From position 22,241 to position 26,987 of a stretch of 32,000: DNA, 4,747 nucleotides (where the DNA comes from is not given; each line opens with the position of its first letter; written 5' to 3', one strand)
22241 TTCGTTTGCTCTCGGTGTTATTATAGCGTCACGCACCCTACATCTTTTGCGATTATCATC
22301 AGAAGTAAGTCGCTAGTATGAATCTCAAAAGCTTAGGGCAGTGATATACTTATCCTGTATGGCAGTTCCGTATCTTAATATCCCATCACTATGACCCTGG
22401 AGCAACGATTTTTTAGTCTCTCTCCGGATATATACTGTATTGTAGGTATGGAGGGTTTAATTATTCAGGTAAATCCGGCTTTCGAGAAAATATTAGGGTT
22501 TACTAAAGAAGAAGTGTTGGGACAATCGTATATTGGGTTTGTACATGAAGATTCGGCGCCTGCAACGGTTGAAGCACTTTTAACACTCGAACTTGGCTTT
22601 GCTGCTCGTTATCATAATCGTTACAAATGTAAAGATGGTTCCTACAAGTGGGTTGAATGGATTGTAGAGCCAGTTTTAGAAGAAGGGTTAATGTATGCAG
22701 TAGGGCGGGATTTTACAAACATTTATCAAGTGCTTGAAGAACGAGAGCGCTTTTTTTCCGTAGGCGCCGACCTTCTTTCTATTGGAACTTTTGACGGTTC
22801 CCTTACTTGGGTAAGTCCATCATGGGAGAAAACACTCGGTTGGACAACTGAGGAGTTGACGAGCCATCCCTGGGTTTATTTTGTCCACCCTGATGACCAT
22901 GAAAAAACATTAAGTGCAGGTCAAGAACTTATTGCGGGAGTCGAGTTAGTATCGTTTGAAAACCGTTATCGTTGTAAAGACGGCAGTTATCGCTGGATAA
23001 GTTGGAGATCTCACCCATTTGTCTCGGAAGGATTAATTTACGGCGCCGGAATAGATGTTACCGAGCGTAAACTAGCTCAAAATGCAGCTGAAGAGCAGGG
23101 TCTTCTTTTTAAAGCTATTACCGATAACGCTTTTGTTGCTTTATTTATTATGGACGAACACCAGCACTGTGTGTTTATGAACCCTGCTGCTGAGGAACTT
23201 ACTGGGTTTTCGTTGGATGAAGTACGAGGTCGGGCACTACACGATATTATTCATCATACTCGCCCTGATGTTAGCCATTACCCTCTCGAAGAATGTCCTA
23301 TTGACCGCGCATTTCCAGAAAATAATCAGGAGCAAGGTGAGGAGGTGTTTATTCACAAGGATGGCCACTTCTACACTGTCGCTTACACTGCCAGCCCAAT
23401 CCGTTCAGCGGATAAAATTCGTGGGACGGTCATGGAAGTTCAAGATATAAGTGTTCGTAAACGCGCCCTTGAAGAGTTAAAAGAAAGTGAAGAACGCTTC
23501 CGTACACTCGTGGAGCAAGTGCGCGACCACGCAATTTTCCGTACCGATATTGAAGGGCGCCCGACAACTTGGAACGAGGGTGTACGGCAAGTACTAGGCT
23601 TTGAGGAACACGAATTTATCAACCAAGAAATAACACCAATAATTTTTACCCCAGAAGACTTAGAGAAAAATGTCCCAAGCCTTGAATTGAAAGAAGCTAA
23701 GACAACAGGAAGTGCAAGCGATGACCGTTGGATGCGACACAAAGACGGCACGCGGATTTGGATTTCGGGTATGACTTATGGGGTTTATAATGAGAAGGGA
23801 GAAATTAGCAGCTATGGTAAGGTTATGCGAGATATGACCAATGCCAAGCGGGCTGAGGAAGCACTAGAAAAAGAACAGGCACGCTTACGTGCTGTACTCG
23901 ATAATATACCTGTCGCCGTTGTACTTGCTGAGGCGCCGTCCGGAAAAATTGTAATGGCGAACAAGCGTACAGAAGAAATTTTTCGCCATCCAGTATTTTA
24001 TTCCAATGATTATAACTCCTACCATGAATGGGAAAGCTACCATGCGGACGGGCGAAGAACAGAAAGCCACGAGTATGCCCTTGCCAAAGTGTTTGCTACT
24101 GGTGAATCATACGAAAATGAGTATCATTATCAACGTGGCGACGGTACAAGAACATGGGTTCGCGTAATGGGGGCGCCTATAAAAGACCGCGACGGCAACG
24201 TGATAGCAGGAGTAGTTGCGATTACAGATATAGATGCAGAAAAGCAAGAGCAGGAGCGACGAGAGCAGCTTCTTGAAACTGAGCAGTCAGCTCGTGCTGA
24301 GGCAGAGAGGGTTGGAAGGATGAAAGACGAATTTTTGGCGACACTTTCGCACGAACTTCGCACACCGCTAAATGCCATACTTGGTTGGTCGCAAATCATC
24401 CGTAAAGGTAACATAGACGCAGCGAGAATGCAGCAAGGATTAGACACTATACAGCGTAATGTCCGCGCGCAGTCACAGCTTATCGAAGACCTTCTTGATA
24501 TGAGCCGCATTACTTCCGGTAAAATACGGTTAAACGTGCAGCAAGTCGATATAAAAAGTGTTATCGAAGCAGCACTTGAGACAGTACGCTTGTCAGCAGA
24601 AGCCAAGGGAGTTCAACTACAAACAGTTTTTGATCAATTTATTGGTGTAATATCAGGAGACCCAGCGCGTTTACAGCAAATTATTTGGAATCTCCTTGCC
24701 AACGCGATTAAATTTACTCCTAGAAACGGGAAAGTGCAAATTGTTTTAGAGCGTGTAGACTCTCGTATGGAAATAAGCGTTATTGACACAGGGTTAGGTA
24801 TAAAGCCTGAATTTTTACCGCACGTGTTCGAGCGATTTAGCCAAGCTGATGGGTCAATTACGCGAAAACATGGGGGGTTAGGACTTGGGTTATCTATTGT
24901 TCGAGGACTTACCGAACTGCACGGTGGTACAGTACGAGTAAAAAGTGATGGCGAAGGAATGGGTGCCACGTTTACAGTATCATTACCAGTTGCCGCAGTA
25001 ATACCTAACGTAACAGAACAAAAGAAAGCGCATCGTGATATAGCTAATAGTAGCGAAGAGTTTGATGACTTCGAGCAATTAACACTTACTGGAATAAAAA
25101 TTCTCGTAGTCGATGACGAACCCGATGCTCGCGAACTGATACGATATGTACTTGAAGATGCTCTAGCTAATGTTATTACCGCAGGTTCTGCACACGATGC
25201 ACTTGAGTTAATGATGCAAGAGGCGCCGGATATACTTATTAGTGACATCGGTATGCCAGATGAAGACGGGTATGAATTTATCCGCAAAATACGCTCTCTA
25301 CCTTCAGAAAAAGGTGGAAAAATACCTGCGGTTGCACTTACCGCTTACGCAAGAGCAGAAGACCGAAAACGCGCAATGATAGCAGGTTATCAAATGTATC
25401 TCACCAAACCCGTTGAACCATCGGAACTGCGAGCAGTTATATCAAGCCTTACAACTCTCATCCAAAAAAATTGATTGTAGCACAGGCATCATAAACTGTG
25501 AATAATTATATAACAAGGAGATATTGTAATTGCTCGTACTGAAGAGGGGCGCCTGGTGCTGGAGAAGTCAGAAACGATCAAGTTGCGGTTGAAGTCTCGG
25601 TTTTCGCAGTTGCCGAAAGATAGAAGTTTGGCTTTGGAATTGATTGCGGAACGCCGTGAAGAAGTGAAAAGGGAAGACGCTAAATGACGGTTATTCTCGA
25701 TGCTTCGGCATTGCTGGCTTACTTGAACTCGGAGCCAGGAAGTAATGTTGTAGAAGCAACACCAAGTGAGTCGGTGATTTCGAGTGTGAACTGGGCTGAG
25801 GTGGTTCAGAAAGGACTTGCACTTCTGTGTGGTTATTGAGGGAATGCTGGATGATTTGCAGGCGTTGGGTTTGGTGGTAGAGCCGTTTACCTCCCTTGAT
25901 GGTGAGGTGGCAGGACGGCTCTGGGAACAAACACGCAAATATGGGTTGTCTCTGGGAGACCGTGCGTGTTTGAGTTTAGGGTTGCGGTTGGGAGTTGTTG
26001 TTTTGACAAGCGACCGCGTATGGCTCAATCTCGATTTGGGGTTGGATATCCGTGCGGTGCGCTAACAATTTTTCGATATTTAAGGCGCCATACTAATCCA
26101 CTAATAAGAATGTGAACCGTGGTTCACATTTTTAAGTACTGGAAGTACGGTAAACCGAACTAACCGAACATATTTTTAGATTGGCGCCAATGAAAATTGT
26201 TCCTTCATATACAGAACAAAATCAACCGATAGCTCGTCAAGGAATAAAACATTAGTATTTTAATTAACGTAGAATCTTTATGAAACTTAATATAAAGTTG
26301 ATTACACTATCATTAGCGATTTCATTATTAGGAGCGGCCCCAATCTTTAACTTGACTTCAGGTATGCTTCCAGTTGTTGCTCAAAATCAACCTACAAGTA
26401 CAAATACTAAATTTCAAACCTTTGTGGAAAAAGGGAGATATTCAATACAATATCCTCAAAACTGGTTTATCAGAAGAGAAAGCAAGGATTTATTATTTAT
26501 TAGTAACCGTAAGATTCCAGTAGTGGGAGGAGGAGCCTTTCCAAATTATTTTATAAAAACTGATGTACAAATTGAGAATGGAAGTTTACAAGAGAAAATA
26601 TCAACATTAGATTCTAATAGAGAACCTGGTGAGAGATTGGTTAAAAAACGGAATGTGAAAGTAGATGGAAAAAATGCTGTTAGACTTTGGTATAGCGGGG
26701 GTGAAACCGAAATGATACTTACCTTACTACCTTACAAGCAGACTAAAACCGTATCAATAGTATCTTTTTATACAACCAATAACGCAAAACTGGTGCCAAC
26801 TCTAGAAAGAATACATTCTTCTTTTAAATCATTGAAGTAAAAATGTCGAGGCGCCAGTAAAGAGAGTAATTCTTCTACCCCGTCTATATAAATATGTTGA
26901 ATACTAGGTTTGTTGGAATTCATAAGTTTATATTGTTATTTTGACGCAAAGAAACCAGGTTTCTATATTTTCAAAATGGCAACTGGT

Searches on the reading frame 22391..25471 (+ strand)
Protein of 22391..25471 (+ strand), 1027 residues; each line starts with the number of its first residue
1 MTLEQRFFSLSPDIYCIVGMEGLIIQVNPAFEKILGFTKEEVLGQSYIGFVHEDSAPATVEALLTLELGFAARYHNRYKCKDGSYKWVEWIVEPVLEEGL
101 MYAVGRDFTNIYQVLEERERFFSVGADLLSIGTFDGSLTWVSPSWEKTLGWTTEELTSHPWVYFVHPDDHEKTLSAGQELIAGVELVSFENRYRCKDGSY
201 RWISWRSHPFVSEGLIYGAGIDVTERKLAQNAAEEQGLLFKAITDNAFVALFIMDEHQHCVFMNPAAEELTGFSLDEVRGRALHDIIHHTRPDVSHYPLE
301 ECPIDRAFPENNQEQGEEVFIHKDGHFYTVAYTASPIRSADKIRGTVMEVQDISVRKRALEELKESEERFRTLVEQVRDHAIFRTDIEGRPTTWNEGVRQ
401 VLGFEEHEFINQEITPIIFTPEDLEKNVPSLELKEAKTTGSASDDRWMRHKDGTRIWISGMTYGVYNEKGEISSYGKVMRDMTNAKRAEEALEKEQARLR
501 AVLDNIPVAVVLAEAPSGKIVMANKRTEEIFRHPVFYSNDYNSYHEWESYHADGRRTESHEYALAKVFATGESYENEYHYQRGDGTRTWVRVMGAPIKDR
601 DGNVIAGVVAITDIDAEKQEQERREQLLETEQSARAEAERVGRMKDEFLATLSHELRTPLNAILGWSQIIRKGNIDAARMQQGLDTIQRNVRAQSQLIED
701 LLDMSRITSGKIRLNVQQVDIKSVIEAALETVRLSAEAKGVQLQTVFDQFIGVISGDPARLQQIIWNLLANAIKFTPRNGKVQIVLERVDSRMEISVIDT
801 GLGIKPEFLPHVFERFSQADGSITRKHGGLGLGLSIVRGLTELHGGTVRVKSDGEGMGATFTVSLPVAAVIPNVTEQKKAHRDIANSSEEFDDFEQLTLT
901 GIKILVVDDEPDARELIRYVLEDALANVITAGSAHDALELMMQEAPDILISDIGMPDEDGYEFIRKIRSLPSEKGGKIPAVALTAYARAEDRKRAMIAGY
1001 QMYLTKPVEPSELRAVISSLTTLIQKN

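Call 17: search_protein_families(library=pfam, proteins=[window:22391-25471:+])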
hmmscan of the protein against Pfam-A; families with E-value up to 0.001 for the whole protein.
window:22391-25471:+ (1027 aa): 11 families
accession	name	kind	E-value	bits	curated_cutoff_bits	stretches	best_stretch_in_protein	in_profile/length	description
PF13426.13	PAS_9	-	1.9e-52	176.3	27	5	250-354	3-102/103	PAS domain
PF00989.32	PAS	-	9.2e-51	171.1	22.6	5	240-353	3-113/113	PAS fold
PF08447.18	PAS_3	-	1.7e-50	169.7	25.6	4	140-211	3-77/89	PAS fold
PF08448.16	PAS_4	-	1.3e-33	115.9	23.1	3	249-358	6-110/110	PAS fold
PF02518.31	HATPase_c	-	2.5e-31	108.9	26.4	1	756-868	1-110/111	Histidine kinase-, DNA gyrase B-, and HSP90-like ATPase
PF13188.13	PAS_8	-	2.5e-27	94.2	21.8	2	497-537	1-38/65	PAS domain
PF00072.30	Response_reg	-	2.1e-25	89.5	30.2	1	904-1017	1-110/111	Response regulator receiver domain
PF00512.31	HisKA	-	9.8e-19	67.6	26.9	1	644-710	1-66/66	His Kinase A (phospho-acceptor) domain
PF14598.12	PAS_11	-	5.8e-07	29.9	25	0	134-203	10-77/109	PAS domain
PF13596.12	PAS_10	-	3.1e-05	25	22.1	0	243-353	4-105/106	PAS domain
PF12860.13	PAS_7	-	0.00099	19.7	27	0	250-359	7-113/115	PAS fold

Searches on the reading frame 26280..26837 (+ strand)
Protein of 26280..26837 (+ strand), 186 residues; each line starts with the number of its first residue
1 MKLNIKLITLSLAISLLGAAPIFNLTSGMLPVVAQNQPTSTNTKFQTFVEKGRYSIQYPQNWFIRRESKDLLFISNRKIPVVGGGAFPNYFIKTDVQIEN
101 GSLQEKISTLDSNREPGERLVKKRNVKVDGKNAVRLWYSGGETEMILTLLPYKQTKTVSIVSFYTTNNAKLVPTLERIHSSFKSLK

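Call 17: search_protein_families(library=pfam, proteins=[window:26280-26837:+])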
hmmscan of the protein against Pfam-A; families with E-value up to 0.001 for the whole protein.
window:26280-26837:+ (186 aa): 1 family
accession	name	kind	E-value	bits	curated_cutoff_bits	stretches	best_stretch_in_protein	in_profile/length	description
PF18933.6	PsbP_2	-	3e-05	24.6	27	1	34-144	33-142/184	PsbP-like protein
